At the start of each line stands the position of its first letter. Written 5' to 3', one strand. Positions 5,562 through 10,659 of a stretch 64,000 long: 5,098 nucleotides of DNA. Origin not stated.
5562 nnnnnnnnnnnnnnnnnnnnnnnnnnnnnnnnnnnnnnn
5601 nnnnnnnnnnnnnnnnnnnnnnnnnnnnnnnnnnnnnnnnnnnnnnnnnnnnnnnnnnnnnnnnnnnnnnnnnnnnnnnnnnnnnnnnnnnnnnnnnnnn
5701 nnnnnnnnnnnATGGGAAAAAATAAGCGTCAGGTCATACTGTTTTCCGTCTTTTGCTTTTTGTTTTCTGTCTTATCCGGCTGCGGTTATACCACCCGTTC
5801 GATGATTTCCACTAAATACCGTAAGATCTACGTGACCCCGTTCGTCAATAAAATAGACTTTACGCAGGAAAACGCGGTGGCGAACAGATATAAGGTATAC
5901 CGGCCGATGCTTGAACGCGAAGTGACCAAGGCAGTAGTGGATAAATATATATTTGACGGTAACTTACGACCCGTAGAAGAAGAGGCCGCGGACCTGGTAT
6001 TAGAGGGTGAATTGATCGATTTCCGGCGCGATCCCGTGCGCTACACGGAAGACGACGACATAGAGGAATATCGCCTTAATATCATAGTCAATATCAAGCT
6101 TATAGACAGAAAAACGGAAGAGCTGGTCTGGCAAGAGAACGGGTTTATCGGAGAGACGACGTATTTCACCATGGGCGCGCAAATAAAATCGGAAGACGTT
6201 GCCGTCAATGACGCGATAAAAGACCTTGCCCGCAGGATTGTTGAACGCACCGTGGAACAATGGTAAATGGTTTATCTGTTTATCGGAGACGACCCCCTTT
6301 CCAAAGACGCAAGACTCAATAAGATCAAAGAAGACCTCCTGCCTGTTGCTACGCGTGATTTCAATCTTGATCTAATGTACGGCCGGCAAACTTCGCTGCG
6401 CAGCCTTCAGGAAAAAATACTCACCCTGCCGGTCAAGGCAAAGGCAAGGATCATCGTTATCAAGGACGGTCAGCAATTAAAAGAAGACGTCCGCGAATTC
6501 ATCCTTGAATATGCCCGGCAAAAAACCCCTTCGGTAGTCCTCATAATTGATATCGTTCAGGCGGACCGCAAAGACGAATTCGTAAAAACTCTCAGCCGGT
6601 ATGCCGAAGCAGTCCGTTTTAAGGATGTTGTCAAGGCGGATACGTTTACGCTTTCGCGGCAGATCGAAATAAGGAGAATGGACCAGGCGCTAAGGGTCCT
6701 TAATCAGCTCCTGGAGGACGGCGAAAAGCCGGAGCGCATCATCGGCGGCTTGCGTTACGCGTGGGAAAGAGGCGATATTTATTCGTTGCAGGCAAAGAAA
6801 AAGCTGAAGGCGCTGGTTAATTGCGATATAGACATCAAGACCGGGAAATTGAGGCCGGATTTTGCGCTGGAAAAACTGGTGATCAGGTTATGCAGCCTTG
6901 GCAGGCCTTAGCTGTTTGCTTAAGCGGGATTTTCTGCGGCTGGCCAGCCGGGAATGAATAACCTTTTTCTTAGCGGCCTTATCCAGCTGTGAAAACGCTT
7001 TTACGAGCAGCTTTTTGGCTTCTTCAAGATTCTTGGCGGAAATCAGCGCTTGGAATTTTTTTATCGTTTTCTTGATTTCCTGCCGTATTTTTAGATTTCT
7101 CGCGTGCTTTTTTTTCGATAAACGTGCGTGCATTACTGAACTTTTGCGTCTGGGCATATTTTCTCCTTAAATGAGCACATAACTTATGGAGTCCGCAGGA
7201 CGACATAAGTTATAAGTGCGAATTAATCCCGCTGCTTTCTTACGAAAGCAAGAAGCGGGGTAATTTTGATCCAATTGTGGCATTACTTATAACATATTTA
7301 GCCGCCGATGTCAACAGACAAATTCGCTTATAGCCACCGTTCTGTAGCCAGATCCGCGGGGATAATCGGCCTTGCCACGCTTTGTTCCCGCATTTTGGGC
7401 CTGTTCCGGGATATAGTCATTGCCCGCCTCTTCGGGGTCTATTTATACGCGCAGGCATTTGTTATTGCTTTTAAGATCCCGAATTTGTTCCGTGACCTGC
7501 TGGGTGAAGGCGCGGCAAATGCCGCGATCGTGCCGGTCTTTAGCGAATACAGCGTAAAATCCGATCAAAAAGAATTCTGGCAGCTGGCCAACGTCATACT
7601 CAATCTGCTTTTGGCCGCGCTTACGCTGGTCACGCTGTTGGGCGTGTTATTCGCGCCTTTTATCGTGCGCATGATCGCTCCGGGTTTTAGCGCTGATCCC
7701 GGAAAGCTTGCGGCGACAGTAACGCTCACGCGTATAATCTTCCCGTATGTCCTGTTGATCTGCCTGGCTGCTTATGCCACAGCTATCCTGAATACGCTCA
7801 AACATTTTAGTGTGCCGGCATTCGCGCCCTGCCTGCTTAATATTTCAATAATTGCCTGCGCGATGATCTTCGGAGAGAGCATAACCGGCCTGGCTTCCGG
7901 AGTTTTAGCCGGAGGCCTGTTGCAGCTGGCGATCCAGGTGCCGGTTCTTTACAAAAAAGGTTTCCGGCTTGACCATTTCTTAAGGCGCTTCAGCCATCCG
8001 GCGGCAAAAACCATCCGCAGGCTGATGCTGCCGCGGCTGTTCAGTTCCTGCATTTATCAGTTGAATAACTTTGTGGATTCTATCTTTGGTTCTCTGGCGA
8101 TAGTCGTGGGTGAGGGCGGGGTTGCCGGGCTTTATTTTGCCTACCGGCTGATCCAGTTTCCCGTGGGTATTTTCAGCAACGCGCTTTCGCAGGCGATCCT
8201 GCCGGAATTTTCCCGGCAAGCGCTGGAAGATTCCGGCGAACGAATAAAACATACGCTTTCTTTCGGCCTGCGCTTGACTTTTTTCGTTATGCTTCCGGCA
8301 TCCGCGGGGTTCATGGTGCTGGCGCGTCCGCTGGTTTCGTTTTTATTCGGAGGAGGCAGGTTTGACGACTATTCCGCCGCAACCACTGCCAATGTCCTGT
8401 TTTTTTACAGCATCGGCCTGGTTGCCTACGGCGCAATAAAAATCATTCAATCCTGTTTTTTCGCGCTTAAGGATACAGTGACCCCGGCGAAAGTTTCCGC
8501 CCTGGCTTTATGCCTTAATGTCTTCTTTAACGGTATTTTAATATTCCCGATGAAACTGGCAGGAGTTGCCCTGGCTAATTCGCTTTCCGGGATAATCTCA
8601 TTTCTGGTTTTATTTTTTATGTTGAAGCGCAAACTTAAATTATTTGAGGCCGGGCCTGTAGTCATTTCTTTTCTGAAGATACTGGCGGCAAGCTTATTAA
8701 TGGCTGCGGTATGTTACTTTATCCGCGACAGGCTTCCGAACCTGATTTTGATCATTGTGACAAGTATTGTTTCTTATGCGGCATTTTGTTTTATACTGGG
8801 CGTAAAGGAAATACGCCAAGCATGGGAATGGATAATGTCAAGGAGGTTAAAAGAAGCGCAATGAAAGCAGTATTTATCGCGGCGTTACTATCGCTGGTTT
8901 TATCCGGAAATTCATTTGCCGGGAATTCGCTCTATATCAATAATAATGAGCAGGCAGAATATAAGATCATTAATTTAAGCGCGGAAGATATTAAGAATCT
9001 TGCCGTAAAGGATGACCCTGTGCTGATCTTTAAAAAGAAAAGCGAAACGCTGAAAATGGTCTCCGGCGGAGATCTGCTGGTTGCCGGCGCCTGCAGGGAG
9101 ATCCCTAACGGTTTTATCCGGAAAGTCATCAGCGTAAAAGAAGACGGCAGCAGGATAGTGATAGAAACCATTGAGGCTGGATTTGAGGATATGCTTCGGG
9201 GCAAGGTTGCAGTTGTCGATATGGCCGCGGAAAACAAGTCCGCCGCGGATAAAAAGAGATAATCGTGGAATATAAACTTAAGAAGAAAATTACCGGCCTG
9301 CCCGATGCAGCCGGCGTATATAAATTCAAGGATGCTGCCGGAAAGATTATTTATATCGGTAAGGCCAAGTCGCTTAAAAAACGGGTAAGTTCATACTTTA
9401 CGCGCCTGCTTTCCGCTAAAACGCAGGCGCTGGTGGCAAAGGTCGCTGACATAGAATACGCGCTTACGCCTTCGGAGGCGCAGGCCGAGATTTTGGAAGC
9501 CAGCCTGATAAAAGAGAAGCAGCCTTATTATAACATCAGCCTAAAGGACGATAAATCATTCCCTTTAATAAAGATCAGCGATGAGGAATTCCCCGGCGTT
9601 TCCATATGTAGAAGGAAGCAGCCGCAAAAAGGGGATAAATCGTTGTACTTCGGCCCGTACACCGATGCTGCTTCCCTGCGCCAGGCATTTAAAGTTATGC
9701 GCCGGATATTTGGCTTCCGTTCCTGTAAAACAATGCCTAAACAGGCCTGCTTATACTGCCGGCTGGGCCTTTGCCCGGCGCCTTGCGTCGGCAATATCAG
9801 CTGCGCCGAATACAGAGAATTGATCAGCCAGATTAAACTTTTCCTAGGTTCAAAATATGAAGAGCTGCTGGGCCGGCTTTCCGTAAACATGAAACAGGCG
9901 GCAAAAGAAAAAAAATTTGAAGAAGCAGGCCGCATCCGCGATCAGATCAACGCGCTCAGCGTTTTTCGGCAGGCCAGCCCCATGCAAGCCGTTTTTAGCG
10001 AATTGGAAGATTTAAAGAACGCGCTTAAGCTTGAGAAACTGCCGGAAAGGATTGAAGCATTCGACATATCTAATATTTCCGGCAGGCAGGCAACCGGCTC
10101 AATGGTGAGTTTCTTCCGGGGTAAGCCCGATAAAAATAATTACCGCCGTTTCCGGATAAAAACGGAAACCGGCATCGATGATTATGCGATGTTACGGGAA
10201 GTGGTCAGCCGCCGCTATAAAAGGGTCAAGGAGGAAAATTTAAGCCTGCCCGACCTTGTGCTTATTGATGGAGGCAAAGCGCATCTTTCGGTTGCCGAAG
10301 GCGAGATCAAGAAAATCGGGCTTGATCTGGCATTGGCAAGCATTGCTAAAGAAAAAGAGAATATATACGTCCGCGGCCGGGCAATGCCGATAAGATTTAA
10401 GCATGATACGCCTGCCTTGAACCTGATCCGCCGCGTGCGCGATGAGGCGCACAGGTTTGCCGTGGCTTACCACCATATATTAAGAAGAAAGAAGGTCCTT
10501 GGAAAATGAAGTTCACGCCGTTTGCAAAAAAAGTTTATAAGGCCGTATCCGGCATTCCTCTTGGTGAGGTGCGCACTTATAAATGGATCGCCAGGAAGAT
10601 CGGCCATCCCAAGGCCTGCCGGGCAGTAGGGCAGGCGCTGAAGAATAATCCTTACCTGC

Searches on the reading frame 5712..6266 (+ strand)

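Call 16: search_protein_families(library=pfam, proteins=[window:5712-6266:+], max_evalue=0.001)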
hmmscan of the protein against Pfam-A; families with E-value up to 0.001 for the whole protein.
window:5712-6266:+ (184 aa): 1 family
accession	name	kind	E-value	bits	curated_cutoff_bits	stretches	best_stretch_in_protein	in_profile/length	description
PF04390.17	LptE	-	1.5e-12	48.7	23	1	56-179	9-117/118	Lipopolysaccharide-assembly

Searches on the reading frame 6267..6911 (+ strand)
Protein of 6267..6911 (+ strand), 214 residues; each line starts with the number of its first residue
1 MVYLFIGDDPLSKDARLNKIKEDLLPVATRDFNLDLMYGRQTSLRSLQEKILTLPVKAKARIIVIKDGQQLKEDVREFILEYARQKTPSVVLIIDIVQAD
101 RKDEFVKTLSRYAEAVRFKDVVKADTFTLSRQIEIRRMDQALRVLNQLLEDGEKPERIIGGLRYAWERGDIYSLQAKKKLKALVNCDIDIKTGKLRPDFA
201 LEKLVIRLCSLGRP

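Call 16: search_protein_families(library=pfam, proteins=[window:6267-6911:+], max_evalue=0.001)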
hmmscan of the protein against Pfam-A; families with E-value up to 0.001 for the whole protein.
window:6267-6911:+ (214 aa): 2 families
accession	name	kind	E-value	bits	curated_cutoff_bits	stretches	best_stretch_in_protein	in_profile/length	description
PF21694.2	DNA_pol3_delta_C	-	4.1e-08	33.7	27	0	175-207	88-120/121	DNA polymerase III delta subunit, C-terminal domain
PF06144.19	DNA_pol3_delta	-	9.7e-06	26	21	1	3-118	1-123/124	DNA polymerase III, delta subunit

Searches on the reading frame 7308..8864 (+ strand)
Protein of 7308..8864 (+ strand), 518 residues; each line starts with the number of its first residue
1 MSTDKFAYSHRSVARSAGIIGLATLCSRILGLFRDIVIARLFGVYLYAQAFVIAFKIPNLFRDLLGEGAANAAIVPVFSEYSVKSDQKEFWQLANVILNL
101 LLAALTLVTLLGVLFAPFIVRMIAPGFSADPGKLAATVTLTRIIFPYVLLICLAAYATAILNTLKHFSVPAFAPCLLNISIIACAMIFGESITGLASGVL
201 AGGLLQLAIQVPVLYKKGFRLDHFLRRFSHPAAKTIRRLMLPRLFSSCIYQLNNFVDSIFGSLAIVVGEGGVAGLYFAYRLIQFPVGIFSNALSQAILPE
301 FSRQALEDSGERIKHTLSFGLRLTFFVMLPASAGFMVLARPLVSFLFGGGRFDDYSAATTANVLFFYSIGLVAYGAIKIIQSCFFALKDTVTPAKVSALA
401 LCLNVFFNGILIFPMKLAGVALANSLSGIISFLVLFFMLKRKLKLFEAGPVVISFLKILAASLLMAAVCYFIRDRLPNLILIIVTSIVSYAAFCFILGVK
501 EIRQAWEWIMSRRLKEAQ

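Call 6: search_protein_families(library=pfam, proteins=[window:7308-8864:+], max_evalue=0.001)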
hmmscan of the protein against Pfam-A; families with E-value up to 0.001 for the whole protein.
window:7308-8864:+ (518 aa): 3 families
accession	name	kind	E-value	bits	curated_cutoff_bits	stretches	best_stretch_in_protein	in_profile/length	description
PF03023.19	MurJ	-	2.1e-113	379.7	27.4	1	38-477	1-437/451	Lipid II flippase MurJ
PF13440.11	Polysacc_synt_3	-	4.6e-08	33.1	23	1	188-348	135-285/293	Polysaccharide biosynthesis protein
PF01554.23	MatE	-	1.5e-06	28.4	24.9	1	242-408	1-159/161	MatE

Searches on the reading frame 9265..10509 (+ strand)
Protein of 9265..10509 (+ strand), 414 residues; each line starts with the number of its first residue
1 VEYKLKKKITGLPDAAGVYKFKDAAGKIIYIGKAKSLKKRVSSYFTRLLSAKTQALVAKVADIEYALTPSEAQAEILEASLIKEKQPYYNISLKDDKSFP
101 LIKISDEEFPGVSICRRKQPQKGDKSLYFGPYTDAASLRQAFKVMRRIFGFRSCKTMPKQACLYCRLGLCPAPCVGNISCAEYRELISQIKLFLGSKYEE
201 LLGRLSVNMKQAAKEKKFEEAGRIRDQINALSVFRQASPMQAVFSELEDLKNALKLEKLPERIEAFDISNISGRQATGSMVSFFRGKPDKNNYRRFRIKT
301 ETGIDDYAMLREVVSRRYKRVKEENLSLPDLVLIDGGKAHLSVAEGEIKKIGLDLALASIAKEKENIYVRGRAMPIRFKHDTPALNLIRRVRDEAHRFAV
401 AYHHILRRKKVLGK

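Call 6: search_protein_families(library=pfam, proteins=[window:9265-10509:+], max_evalue=0.001)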
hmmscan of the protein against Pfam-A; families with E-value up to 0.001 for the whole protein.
window:9265-10509:+ (414 aa): 3 families
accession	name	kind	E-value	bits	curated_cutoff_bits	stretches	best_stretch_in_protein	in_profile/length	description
PF08459.17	UvrC_RNaseH_dom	-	1e-52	178.6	22.3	1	252-400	2-159/159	UvrC RNAse H endonuclease domain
PF01541.30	GIY-YIG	-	6.2e-09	36.5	22.6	1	16-89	2-77/78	GIY-YIG catalytic domain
PF02151.25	UVR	-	5.7e-07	29.5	21.5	1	200-232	2-34/36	UvrB/uvrC motif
